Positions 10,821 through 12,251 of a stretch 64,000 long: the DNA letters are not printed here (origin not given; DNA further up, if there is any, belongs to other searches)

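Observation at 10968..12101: thrB replaced by an ApgM-like (cofactor-independent phosphoglycerate mutase family) gene inside hom-thrC-?-lysC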

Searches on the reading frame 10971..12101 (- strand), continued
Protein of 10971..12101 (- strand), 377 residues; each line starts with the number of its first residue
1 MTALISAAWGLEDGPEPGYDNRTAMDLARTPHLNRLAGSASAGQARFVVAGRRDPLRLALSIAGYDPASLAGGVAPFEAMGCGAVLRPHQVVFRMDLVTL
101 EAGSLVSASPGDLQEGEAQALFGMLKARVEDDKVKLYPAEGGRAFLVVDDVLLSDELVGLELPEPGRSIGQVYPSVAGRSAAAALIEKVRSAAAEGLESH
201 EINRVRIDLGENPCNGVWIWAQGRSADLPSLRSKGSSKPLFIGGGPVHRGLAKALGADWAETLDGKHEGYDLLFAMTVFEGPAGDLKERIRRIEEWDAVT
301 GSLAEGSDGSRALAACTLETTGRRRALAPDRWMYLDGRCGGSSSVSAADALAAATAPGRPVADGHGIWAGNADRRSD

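Call 36: find_homologous_proteins(query=A2, max_evalue=1e-20)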
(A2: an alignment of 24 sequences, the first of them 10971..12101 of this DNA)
Query A2 (24 sequences) (377 aa, profile of the alignment): 158 proteins with E <= 1e-20 among 8000 candidates; the best 120 are listed.
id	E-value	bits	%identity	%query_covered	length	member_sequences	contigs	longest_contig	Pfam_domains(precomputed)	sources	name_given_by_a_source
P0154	9.0e-161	553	32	87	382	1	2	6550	PF10143.15,PF01676.24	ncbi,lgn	-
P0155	2.2e-160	552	33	87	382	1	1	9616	PF10143.15,PF01676.24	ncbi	ncbi:MAG: hypothetical protein ACREH5_03045 [Candidatus Omnitrophota bacterium]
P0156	2.0e-158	546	33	84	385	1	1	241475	PF10143.15,PF01676.24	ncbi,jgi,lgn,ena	-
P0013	4.1e-158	545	31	79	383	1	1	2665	PF10143.15,PF01676.24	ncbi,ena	-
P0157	7.4e-158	544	30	80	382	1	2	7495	PF10143.15,PF01676.24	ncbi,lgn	-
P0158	3.2e-157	542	32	84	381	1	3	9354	PF10143.15,PF01676.24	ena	-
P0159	1.9e-156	539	31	87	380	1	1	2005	PF10143.15,PF01676.24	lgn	-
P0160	6.1e-156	538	34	89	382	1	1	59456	PF10143.15,PF01676.24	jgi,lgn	jgi:2,3-bisphosphoglycerate-independent phosphoglycerate mutase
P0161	6.0e-155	534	35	79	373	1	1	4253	PF10143.15,PF01676.24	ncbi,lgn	-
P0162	9.4e-155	534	31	80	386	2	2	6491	PF10143.15,PF01676.24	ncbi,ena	-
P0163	3.4e-154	532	29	86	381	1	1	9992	PF10143.15,PF01676.24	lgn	-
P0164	2.4e-153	529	32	80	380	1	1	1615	PF10143.15,PF01676.24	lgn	-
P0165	2.6e-153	529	33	80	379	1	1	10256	PF10143.15,PF01676.24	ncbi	-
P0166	3.9e-152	525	37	80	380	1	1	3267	PF10143.15,PF01676.24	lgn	-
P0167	6.8e-152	524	36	79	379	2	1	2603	PF10143.15,PF01676.24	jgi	jgi:2,3-bisphosphoglycerate-independent phosphoglycerate mutase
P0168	1.1e-151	524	30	86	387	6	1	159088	PF10143.15,PF01676.24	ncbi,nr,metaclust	ncbi:MAG: hypothetical protein A3C47_04100 [Omnitrophica bacterium RIFCSPHIGHO2_02_FULL_51_18]|nr:MA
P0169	1.1e-151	523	32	90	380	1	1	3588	PF10143.15,PF01676.24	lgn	-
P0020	7.2e-151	521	31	76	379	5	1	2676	PF10143.15,PF01676.24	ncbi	-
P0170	8.6e-150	517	32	98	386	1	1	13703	PF10143.15,PF01676.24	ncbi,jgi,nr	ncbi:MAG TPA: hypothetical protein VL404_09255 [Candidatus Eisenbacteria bacterium]|nr:hypothetical 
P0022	1.2e-149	517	28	83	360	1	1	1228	PF10143.15,PF01676.24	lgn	-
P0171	1.2e-149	517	34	84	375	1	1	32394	PF10143.15,PF01676.24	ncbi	-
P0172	1.2e-148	514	34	77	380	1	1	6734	PF10143.15,PF01676.24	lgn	-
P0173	1.3e-148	513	34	87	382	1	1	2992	PF10143.15,PF01676.24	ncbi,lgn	-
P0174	1.4e-148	513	32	79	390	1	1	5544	PF10143.15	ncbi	-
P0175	3.0e-148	512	34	76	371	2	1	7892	PF10143.15,PF01676.24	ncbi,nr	ncbi:MAG TPA: hypothetical protein VD883_02375 [Candidatus Omnitrophota bacterium]|nr:hypothetical p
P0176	4.0e-148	512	33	81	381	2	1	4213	PF10143.15,PF01676.24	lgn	-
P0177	6.5e-148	511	33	80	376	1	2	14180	PF10143.15,PF01676.24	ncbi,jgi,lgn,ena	-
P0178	9.5e-148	511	33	87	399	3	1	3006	PF10143.15,PF01676.24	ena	-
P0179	1.3e-147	510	34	75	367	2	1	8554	PF10143.15,PF01676.24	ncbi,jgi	-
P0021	5.8e-147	508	28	94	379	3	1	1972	PF10143.15,PF01676.24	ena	-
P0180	5.9e-147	508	31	83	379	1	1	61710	PF10143.15,PF01676.24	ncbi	-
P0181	6.5e-147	508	34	73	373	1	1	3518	PF10143.15,PF01676.24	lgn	-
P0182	1.7e-145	503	34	79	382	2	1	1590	PF10143.15,PF01676.24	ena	-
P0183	7.5e-145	501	33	79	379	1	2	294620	PF10143.15,PF01676.24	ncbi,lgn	-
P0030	1.7e-144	500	30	73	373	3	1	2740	PF10143.15,PF01676.24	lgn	-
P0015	2.6e-144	499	32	79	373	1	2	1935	PF10143.15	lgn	-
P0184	8.7e-144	498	31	79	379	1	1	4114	PF10143.15,PF01676.24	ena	-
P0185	2.7e-143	496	32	86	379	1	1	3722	PF10143.15,PF01676.24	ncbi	-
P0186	7.3e-143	494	29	77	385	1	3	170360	PF10143.15,PF01676.24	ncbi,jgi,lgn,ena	-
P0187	6.0e-142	491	33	80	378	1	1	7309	PF10143.15,PF01676.24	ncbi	-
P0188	1.2e-141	491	35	79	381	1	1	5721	PF10143.15,PF01676.24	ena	-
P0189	1.5e-140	487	36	80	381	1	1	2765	PF10143.15,PF01676.24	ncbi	-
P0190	8.0e-140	484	32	87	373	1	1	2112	PF10143.15,PF01676.24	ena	-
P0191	8.1e-140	484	32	79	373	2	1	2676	PF10143.15,PF01676.24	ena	-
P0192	5.0e-138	479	32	82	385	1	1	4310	PF10143.15,PF01676.24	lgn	-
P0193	3.9e-137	476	37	78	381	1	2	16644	PF10143.15,PF01676.24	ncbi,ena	-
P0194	1.8e-136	473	34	82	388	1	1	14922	PF10143.15,PF01676.24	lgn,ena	-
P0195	1.7e-135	470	32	80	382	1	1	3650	PF10143.15,PF01676.24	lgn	-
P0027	5.8e-135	468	32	82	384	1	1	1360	PF10143.15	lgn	-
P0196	2.5e-134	466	32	80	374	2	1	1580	PF10143.15,PF01676.24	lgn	-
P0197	7.3e-134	465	31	79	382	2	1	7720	PF10143.15,PF01676.24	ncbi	-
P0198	9.8e-134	464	34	80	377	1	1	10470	PF10143.15,PF01676.24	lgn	-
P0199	1.6e-133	464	35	78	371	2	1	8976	PF10143.15,PF01676.24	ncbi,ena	-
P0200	5.0e-133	462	36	78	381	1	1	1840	PF10143.15,PF01676.24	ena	-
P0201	4.6e-132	459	34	77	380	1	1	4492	PF10143.15,PF01676.24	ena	-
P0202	6.2e-131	455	34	78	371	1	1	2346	PF10143.15,PF01676.24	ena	-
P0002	3.4e-124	433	67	94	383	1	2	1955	PF10143.15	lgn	-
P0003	6.5e-123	429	62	100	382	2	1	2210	PF10143.15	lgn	-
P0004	3.0e-122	427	60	98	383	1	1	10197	PF10143.15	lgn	-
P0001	3.4e-116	407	100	100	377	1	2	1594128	PF10143.15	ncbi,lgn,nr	ncbi:MAG: hypothetical protein MOGMAGMI_01027 [Candidatus Omnitrophica bacterium]|nr:hypothetical pr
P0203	4.5e-115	403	29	81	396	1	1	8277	PF10143.15,PF01676.24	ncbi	-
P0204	6.9e-115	402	31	62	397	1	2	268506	PF10143.15,PF01676.24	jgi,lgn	jgi:2,3-bisphosphoglycerate-independent phosphoglycerate mutase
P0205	1.4e-110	388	30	81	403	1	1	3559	PF10143.15,PF01676.24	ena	-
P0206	3.6e-110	387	27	82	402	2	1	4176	PF10143.15,PF01676.24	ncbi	-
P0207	5.5e-110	386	27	69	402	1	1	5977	PF10143.15,PF01676.24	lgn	-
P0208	5.5e-110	386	27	79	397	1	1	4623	PF10143.15,PF01676.24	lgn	-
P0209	4.0e-109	383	30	72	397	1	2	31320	PF10143.15,PF01676.24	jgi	-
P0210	7.6e-107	376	26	82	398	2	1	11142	PF10143.15,PF01676.24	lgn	-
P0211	1.1e-106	375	26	83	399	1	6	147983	PF10143.15,PF01676.24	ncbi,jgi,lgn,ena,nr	ncbi:MAG: cofactor-independent phosphoglycerate mutase [Candidatus Gygaella obscura]|nr:cofactor-ind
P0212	3.7e-105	370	26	81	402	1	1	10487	PF10143.15,PF01676.24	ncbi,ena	-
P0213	4.7e-105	370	29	79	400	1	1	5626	PF10143.15,PF01676.24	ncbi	-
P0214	9.2e-103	362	30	79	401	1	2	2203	PF10143.15,PF01676.24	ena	-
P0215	7.8e-101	356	29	79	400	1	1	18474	PF10143.15,PF01676.24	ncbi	-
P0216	2.1e-91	325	29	82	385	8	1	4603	PF10143.15,PF01676.24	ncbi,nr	ncbi:cofactor-independent phosphoglycerate mutase [bacterium]|nr:cofactor-independent phosphoglycera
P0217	4.3e-91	324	28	66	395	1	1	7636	PF10143.15,PF01676.24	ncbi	-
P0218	1.1e-89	319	25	79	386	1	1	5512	PF10143.15,PF01676.24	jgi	jgi:2,3-bisphosphoglycerate-independent phosphoglycerate mutase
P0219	6.5e-88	314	26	66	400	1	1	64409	PF10143.15,PF01676.24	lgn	-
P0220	5.7e-87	310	27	58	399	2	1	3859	PF10143.15,PF01676.24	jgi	jgi:2,3-bisphosphoglycerate-independent phosphoglycerate mutase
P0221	2.4e-86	308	25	66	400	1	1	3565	PF10143.15,PF01676.24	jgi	jgi:2,3-bisphosphoglycerate-independent phosphoglycerate mutase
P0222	5.9e-86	307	25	66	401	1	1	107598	PF10143.15,PF01676.24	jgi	jgi:2,3-bisphosphoglycerate-independent phosphoglycerate mutase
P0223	8.2e-86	307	26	66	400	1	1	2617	PF10143.15,PF01676.24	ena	-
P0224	2.3e-85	305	30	56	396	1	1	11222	PF10143.15,PF01676.24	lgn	-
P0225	3.6e-85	305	25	66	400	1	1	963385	PF10143.15,PF01676.24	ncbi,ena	-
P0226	4.0e-85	304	24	66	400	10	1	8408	PF10143.15,PF01676.24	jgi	jgi:2,3-bisphosphoglycerate-independent phosphoglycerate mutase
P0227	9.0e-85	303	26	66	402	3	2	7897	PF10143.15,PF01676.24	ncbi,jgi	jgi:2,3-bisphosphoglycerate-independent phosphoglycerate mutase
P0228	1.4e-84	303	26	66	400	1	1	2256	PF10143.15,PF01676.24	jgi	jgi:2,3-bisphosphoglycerate-independent phosphoglycerate mutase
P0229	2.0e-84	302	23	66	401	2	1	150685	PF10143.15,PF01676.24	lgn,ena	-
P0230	2.6e-84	302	24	66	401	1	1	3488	PF10143.15,PF01676.24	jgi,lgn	-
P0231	2.8e-84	302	25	62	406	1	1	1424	PF10143.15,PF01676.24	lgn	-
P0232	3.5e-84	301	24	68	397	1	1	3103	PF10143.15,PF01676.24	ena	-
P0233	7.8e-84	300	24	69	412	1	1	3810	PF10143.15,PF01676.24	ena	-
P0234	8.0e-84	300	25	66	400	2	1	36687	PF10143.15,PF01676.24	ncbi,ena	-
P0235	1.1e-83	300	24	66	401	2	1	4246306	PF10143.15,PF01676.24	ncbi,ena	-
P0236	2.1e-83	299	24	66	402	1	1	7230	PF10143.15,PF01676.24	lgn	-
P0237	2.7e-83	298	26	66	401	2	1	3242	PF10143.15,PF01676.24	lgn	-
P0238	3.9e-83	298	26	66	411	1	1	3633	PF10143.15,PF01676.24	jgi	jgi:2,3-bisphosphoglycerate-independent phosphoglycerate mutase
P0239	5.7e-83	297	24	66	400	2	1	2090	PF10143.15,PF01676.24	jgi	jgi:2,3-bisphosphoglycerate-independent phosphoglycerate mutase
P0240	6.3e-83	297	24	66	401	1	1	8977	PF10143.15,PF01676.24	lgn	-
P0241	7.1e-83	297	24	66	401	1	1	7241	PF10143.15,PF01676.24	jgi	jgi:2,3-bisphosphoglycerate-independent phosphoglycerate mutase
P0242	7.9e-83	297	23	66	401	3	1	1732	PF10143.15,PF01676.24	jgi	jgi:2,3-bisphosphoglycerate-independent phosphoglycerate mutase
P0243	8.3e-83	297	26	58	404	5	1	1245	PF10143.15,PF01676.24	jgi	jgi:2,3-bisphosphoglycerate-independent phosphoglycerate mutase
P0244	8.8e-83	297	25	66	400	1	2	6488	PF10143.15,PF01676.24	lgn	-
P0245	1.7e-82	296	24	66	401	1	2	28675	PF10143.15,PF01676.24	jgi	jgi:2,3-bisphosphoglycerate-independent phosphoglycerate mutase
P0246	1.8e-82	296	26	66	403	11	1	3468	PF10143.15,PF01676.24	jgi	jgi:2,3-bisphosphoglycerate-independent phosphoglycerate mutase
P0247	3.7e-82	295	24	66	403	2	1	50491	PF10143.15,PF01676.24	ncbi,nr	ncbi:MAG TPA: cofactor-independent phosphoglycerate mutase [Pirellulales bacterium]|nr:cofactor-inde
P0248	3.8e-82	295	21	66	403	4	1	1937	PF10143.15,PF01676.24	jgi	jgi:2,3-bisphosphoglycerate-independent phosphoglycerate mutase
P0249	8.9e-82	293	24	66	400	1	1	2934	PF10143.15,PF01676.24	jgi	jgi:2,3-bisphosphoglycerate-independent phosphoglycerate mutase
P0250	9.2e-82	293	25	66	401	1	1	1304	PF10143.15,PF01676.24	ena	-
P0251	9.7e-82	293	25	66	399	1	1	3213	PF10143.15,PF01676.24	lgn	-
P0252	1.9e-81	292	24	67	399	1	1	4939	PF10143.15,PF01676.24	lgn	-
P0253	3.0e-81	292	24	66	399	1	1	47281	PF10143.15,PF01676.24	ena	-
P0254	5.8e-81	291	24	53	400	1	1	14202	PF10143.15,PF01676.24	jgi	jgi:2,3-bisphosphoglycerate-independent phosphoglycerate mutase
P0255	6.3e-81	291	26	66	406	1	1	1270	PF10143.15,PF01676.24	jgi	jgi:2,3-bisphosphoglycerate-independent phosphoglycerate mutase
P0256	1.1e-80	290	23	66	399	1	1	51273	PF10143.15,PF01676.24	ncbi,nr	ncbi:MAG: cofactor-independent phosphoglycerate mutase [Pirellulales bacterium]|nr:cofactor-independ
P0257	5.5e-80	288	23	66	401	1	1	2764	PF10143.15,PF01676.24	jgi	jgi:2,3-bisphosphoglycerate-independent phosphoglycerate mutase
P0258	1.2e-79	286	24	62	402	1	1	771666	PF10143.15,PF01676.24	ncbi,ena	-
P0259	6.3e-79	284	26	79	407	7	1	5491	PF10143.15,PF01676.24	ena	-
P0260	6.6e-79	284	26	79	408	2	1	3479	PF10143.15,PF01676.24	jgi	-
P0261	7.0e-79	284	29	79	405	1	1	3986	PF10143.15,PF01676.24,PF01663.28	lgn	-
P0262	1.2e-78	283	29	79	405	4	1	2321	PF10143.15,PF01676.24,PF01663.28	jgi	-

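Call 52: predict_structure(alignment_id=A3)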
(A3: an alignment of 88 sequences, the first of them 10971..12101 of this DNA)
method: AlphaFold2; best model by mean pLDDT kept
length: 377 residues; sequences in the alignment: 88
mean_pLDDT: 92.6   pTM: 0.89
mean pLDDT of the five models: 92.6, 91.4, 91.3, 91.2, 90.5
residues with pLDDT >= 90: 311; 70-90: 49; 50-70: 15; < 50: 2
segments of 3 or more residues with pLDDT < 50: none
pLDDT, mean of each block of 10 residues (from residue 1): 95 91 95 96 92 90 91 91 96 97 90 91 98 97 97 96 95 89 96 97 96 96 93 95 96 97 87 96 94 97 93 90 71 94 92 91 92 58
secondary structure, 60 per line:
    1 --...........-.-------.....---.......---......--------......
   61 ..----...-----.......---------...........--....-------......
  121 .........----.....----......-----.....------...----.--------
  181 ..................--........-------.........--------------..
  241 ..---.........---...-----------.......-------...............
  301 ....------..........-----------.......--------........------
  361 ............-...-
elements in order: E3-13 H24-27 H31-37 E41-46 H55-62 H75-81 E91-101 E104-107 H115-129 E134-138 E143-148 H154-158 H181-198 H201-208 E216-224 E239-242 H246-254 E258-260 E272-278 H286-304 E311-320 E332-338 H347-354 E361-363 H364-372

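Call 54: fold_search(model_id=the predicted structure, library=pdb)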
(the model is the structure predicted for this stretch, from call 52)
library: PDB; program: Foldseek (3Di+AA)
matches with E <= 10: 861; with E <= 0.001: 6
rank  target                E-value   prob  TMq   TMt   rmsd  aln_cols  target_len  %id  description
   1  3idd_A                4.0e-22  1.00  0.63  0.65   5.7       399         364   20  Cofactor-Independent Phosphoglycerate Mutase from Thermoplasma acidophilum DSM 1728 (released 2009-10-06)
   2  3kd8_A                8.2e-22  1.00  0.68  0.69   5.5       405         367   20  Cofactor-Independent Phosphoglycerate mutase from Thermoplasma Acidophilum DSM 1728 (released 2009-12-01)
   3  3idd_B                1.9e-21  1.00  0.65  0.68   5.3       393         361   20  Cofactor-Independent Phosphoglycerate Mutase from Thermoplasma acidophilum DSM 1728 (released 2009-10-06)
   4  2zkt_B                1.2e-20  1.00  0.71  0.71   5.8       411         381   21  Structure of PH0037 protein from Pyrococcus horikoshii (released 2009-04-21)
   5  3kd8_B                2.1e-20  1.00  0.64  0.65   5.6       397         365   20  Cofactor-Independent Phosphoglycerate mutase from Thermoplasma Acidophilum DSM 1728 (released 2009-12-01)
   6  2zkt_A                4.5e-13  1.00  0.57  0.64   5.5       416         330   18  Structure of PH0037 protein from Pyrococcus horikoshii (released 2009-04-21)
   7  7tl8_A                6.4e-03  0.60  0.30  0.25  16.4       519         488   12  1.95A resolution structure of independent phosphoglycerate mutase from S. aureus in complex with a macrocyclic peptide (released 2022-08-10)
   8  4cta_A                1.8e-02  0.09  0.11  0.11  18.3       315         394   13  Competence or damage-inducible protein CinA from Thermus thermophilus (released 2014-10-15)
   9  4uux_A                2.0e-02  0.10  0.12  0.11  20.5       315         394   13  Competence or damage-inducible protein CinA from Thermus thermophilus (released 2014-10-15)
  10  1o99                  3.1e-02  0.33  0.29  0.23  16.1       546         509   10  CRYSTAL STRUCTURE OF THE S62A MUTANT OF PHOSPHOGLYCERATE MUTASE FROM BACILLUS STEAROTHERMOPHILUS COMPLEXED WITH 2-PHOSPH (released 2002-12-23)
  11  1n2k_A                3.1e-02  0.25  0.27  0.22  19.4       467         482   11  Crystal structure of a covalent intermediate of endogenous human arylsulfatase A (released 2003-12-23)
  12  1o98                  3.5e-02  0.28  0.28  0.22  16.6       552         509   11  1.4A CRYSTAL STRUCTURE OF PHOSPHOGLYCERATE MUTASE FROM BACILLUS STEAROTHERMOPHILUS COMPLEXED WITH 2-PHOSPHOGLYCERATE (released 2003-05-01)
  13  1ejj                  3.5e-02  0.23  0.27  0.21  17.4       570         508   10  CRYSTAL STRUCTURAL ANALYSIS OF PHOSPHOGLYCERATE MUTASE COCRYSTALLIZED WITH 3-PHOSPHOGLYCERATE (released 2001-03-02)
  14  5vpu                  4.2e-02  0.30  0.29  0.23  16.3       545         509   10  Crystal Structure of 2,3-bisphosphoglycerate-independent phosphoglycerate mutase bound to 3-phosphoglycerate, from Acine (released 2017-05-24)
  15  4my4                  4.7e-02  0.30  0.32  0.25  15.2       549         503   12  Crystal structure of phosphoglycerate mutase from Staphylococcus aureus. (released 2013-10-16)
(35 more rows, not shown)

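Call 57: find_encoding_contigs(protein=P0001, flank=1000, max_places=3)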
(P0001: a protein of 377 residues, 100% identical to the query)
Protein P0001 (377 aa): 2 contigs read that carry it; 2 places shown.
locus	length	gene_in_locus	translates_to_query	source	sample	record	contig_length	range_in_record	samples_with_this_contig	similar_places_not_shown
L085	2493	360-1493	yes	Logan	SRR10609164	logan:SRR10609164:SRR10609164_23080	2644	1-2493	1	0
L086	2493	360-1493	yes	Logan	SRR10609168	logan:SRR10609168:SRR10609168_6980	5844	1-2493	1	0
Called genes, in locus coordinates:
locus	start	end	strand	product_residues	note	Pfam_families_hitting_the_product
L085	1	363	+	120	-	?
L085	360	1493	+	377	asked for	PF10143:PhosphMutase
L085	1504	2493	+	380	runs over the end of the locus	?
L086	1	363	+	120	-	?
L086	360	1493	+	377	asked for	PF10143:PhosphMutase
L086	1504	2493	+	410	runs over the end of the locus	PF00696:AA_kinase, PF22629:ACT_AHAS_ss (faint), PF01842:ACT (weak), PF22468:ACT_9, PF13840:ACT_7, PF01842:ACT (weak), PF22468:ACT_9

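Call 66: find_related_loci(query=A1, collection=metagenome_contigs, flank=10000)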
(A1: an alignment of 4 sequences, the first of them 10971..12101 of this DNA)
Query A1 (377 aa) in metagenome_contigs; peptide patterns used: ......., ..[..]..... (x = any residue, [..] = any of these).
179 stretches matched a pattern, but none encodes a relative of the query by tblastn (E <= 1e-3).
